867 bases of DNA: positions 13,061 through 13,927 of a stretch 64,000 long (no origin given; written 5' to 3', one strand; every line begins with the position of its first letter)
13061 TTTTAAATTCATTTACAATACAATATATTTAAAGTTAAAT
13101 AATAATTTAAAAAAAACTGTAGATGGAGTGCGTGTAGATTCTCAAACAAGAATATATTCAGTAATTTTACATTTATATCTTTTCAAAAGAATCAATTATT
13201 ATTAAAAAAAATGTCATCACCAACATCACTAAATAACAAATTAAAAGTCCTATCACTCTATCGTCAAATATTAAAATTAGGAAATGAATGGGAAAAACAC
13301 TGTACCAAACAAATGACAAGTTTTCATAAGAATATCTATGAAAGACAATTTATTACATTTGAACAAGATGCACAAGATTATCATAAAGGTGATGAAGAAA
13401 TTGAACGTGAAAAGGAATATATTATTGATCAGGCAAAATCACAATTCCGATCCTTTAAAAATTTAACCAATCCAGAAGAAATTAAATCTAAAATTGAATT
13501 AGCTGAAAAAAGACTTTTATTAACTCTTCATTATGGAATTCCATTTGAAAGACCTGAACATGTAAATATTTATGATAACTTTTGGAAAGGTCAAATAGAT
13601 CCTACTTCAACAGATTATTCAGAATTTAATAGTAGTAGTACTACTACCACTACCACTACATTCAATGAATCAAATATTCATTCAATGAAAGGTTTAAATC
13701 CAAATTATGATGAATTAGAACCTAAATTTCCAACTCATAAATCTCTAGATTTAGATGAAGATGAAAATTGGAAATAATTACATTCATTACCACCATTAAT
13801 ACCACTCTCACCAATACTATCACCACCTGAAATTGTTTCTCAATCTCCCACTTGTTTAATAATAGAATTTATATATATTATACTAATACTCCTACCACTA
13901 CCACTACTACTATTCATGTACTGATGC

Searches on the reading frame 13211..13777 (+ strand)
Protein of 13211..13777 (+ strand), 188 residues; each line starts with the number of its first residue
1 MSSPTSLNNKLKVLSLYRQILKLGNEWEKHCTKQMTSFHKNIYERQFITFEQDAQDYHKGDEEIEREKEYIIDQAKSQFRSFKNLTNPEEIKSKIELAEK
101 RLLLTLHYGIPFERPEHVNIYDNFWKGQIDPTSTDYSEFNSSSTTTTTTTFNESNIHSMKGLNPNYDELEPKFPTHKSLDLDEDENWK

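Call 18: find_encoding_contigs(protein=window:13211-13777:+, flank=10000, max_places=4)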
Protein window:13211-13777:+ (188 aa): no gene with exactly this product is on record in the collection.
